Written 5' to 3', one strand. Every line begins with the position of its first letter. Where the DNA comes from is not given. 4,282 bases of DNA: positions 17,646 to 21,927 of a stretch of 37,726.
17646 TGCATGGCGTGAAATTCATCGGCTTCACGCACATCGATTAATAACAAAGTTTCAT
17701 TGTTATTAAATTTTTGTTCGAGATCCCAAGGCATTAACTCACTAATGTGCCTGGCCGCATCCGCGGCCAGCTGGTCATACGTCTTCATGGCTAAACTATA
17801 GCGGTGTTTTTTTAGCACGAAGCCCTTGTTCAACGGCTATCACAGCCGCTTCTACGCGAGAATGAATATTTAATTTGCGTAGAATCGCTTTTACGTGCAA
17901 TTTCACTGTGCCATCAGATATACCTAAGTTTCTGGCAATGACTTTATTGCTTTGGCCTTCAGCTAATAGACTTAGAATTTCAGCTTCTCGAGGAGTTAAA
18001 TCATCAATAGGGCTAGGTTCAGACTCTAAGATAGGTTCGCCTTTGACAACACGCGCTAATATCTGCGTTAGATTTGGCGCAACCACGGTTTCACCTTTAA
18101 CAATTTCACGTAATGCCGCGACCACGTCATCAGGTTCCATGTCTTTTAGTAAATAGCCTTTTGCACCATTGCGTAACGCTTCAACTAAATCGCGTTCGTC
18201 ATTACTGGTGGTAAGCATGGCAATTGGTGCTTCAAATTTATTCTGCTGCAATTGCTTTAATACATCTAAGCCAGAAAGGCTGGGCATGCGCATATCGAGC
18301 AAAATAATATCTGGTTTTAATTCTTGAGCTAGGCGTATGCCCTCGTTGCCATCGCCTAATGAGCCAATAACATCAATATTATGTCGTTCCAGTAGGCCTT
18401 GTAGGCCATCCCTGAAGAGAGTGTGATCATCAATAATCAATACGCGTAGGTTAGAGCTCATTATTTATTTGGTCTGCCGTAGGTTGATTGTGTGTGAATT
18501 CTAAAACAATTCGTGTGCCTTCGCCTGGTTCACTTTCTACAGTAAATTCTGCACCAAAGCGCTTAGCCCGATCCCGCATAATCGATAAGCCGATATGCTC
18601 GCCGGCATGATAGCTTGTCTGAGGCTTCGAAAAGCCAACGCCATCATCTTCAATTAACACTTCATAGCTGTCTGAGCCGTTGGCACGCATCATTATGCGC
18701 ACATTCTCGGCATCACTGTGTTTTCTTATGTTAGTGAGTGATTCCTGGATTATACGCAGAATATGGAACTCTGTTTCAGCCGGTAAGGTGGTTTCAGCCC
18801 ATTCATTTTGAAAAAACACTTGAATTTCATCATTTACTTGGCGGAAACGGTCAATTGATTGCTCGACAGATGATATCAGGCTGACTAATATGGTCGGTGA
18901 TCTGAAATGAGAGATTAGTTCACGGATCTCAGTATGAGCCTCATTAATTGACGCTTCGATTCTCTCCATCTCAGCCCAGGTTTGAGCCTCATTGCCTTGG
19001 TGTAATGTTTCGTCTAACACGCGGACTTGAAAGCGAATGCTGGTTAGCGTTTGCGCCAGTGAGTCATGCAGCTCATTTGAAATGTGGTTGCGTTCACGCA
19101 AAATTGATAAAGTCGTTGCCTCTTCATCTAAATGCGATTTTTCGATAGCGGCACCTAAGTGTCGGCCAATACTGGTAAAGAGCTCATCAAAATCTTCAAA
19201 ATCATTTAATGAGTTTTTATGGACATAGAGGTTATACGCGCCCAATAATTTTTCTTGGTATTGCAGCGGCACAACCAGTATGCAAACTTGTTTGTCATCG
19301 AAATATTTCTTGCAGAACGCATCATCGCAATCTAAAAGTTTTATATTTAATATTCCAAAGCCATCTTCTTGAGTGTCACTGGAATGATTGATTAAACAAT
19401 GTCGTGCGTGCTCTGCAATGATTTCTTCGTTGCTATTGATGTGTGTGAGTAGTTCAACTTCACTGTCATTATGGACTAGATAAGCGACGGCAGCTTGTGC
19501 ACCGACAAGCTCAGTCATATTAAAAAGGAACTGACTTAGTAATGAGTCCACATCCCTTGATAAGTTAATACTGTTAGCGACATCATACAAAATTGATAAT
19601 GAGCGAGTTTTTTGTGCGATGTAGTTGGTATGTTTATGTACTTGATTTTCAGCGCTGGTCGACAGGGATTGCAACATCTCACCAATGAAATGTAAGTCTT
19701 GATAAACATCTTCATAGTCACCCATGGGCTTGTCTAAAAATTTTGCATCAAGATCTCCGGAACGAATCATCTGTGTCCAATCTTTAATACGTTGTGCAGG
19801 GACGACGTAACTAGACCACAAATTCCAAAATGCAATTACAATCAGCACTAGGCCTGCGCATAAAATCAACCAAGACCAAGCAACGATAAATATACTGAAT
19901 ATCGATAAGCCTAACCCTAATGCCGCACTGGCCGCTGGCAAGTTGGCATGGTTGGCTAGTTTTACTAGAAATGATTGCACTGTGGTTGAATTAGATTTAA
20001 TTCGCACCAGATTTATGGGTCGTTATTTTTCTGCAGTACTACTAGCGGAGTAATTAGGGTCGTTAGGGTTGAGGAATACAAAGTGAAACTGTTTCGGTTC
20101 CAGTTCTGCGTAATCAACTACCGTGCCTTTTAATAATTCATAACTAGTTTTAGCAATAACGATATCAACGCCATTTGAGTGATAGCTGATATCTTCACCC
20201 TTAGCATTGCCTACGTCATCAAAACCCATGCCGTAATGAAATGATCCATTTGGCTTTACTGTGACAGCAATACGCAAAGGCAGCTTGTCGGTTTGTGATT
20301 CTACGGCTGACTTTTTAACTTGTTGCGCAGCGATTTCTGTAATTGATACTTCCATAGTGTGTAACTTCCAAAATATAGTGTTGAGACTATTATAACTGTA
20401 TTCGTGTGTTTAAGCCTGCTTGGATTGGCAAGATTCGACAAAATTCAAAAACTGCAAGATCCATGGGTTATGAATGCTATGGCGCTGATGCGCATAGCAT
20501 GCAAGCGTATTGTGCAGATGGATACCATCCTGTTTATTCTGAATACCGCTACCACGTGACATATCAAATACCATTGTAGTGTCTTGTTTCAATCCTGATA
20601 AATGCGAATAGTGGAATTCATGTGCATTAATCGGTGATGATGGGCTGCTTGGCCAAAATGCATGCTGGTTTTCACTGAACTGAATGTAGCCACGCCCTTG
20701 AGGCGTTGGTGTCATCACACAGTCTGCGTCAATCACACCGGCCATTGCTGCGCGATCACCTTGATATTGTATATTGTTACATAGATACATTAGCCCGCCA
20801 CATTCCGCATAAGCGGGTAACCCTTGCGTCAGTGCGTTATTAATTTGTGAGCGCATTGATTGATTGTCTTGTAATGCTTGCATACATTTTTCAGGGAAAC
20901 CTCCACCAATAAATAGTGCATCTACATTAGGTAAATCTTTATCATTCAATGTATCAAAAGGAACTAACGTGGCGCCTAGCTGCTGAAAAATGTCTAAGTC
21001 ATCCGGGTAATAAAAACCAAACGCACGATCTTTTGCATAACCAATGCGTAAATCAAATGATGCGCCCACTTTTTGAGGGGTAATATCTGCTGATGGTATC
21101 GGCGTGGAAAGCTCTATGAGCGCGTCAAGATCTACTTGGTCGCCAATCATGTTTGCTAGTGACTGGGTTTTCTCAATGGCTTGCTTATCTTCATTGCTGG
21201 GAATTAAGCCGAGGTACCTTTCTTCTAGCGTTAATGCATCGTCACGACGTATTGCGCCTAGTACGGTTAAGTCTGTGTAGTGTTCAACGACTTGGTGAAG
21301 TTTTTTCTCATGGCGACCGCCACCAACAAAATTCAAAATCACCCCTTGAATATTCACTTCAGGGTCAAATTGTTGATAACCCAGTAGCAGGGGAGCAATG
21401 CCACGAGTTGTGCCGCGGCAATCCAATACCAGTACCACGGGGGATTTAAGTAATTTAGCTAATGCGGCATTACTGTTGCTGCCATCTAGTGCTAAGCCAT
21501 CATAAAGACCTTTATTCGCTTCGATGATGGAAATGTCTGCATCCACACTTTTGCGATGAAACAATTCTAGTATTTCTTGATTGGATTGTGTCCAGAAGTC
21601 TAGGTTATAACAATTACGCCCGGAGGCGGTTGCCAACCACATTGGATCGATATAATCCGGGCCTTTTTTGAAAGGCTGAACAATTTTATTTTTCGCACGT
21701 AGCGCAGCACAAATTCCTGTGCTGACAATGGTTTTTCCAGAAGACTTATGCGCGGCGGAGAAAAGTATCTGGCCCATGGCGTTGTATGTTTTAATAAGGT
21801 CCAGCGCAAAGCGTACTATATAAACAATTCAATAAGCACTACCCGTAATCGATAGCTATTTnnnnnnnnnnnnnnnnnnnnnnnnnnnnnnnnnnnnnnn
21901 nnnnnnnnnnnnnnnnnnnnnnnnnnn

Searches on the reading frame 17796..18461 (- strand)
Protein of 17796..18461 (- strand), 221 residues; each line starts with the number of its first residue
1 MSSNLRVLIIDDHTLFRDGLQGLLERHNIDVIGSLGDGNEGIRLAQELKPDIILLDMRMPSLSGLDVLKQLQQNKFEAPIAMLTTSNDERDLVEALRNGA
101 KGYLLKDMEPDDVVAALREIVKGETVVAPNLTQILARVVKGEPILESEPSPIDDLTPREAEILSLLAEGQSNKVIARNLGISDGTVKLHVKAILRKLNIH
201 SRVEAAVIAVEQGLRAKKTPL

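Call 19: search_protein_families(library=ncbifam, proteins=[window:17796-18461:-], max_evalue=0.00001)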
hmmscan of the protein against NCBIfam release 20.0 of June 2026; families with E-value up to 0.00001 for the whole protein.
window:17796-18461:- (221 aa): 101 families (the best 25 are shown)
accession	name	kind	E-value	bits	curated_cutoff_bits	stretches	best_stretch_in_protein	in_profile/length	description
NF007935.0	PRK10651.1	equivalog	1.2e-70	237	250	1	4-212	6-213/216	two-component system response regulator NarL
NF007708.0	PRK10403.1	equivalog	1.8e-48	164.8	343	1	4-212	6-211/215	nitrate/nitrite response regulator protein NarP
NF047785.1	respo_reg_MadR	equivalog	2.9e-45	154.2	300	1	5-214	1-208/209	MadR family response regulator transcription factor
NF052445.1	RespRegMctR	equivalog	3.6e-44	150.7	300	1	5-214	2-204/205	two-component system response regulator MctR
NF011896.0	PRK15369.1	equivalog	1.5e-40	139.1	242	1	4-209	3-204/211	two component system response regulator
NF007018.1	PRK09483.1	equivalog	6.1e-35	120.8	280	1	6-215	3-209/217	UvrY/SirA/GacA family response regulator transcription factor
NF006900.1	PRK09390.1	equivalog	1.4e-27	96.6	255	1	1-207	1-195/203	response regulator FixJ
NF041830.1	RR_TF_ErdR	exception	4.4e-25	88.7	390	1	6-208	3-204/213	response regulator transcription factor ErdR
NF007685.0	PRK10360.1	equivalog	2.3e-24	86.3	258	1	6-206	3-189/196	response regulator transcription factor UhpA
NF007419.0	PRK09958.1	equivalog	3.8e-23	82.1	251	1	7-206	3-195/204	acid-sensing system DNA-binding response regulator EvgA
NF040689.1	MtrAB_MtrA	equivalog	4e-20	72.1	300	1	7-181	1-172/219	MtrAB system response regulator MtrA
NF045505.1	RR_RssB_Pseudo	equivalog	4.3e-20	72.1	700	1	4-110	5-110/394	two-component system response regulator RssB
NF001965.0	PRK00742.1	subfamily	2.4e-19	69.8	293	1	4-109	3-110/357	chemotaxis-specific protein-glutamate methyltransferase CheB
NF007403.0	PRK09935.1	equivalog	2.6e-19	69.6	271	1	7-206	6-201/210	fimbria biosynthesis transcriptional regulator FimZ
TIGR02154.1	PhoB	equivalog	9.7e-19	67.6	296.2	1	5-122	3-121/226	phosphate regulon transcriptional regulator PhoB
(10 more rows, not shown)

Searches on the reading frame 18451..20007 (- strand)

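Call 20: search_protein_families(library=ncbifam, proteins=[window:18451-20007:-], max_evalue=0.00001)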
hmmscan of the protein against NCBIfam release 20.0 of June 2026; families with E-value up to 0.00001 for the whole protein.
window:18451-20007:- (518 aa): 8 families
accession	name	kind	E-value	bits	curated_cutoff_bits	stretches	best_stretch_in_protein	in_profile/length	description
NF008184.0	PRK10935.1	equivalog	2.3e-52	178.4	553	1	220-508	283-561/565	nitrate/nitrite two-component system sensor histidine kinase NarQ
NF007896.0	PRK10600.1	equivalog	3.4e-34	118.5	578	1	284-513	369-592/598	nitrate/nitrite two-component system sensor histidine kinase NarX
NF052443.1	SensHisKinMctS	equivalog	6.2e-26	90.7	700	1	304-502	249-444/457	two-component system sensor histidine kinase MctS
NF008649.0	PRK11644.1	equivalog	2.3e-22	79.4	408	1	306-501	304-493/499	signal transduction histidine-protein kinase/phosphatase UhpB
NF052531.1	Strep_LiaS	equivalog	3.9e-17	62.5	450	1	290-500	119-321/328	envelope stress sensor histidine kinase LiaS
NF047786.1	his_kin_MadS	equivalog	1.9e-16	60.2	500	1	301-502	226-431/434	MadS family sensor histidine kinase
NF047322.1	HK_morpho_MacS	equivalog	3.4e-09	36.3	300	1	291-503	168-365/367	MacS family sensor histidine kinase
NF040691.1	MtrAB_MtrB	equivalog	4.2e-06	26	450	0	376-502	347-488/507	MtrAB system histidine kinase MtrB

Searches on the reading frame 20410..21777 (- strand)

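Call 20: search_protein_families(library=ncbifam, proteins=[window:20410-21777:-], max_evalue=0.00001)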
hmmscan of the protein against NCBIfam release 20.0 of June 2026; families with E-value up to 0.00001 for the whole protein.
window:20410-21777:- (455 aa): 8 families
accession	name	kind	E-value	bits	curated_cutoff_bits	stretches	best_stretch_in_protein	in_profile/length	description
NF033195.1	F430_CfbB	exception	1.3e-129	432.9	560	1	4-436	2-442/451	Ni-sirohydrochlorin a,c-diamide synthase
NF002204.1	PRK01077.1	equivalog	6.3e-126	420.7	254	1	3-431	3-418/420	cobyrinic acid a,c-diamide synthase CobB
TIGR00379.1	cobB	subfamily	1.1e-122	410.2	261.4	1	10-435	8-435/449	cobyrinic/hydrogenobyrinic acid a,c-diamide synthase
NF053748.1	bifunc_CobBC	exception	3.4e-94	316.7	950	1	3-449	3-445/797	bifunctional hydrogenobyrinic acid a,c-diamide synthase/histidinol phosphate aminotransferase CobBC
NF010471.0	PRK13896.1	equivalog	4.7e-71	240.1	693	1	5-431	5-419/433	cobyrinic acid a,c-diamide synthase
NF001989.1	PRK00784.1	equivalog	2.5e-07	29.7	273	0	4-37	3-36/480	cobyric acid synthase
NF052463.1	L2IsogltmlsynGatDStaph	equivalog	5.4e-07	29.7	450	0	278-335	44-101/237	lipid II isoglutaminyl synthase subunit GatD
NF004921.0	PRK06278.1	equivalog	2.5e-06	26.7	354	1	4-193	242-429/482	cobyrinic acid a,c-diamide synthase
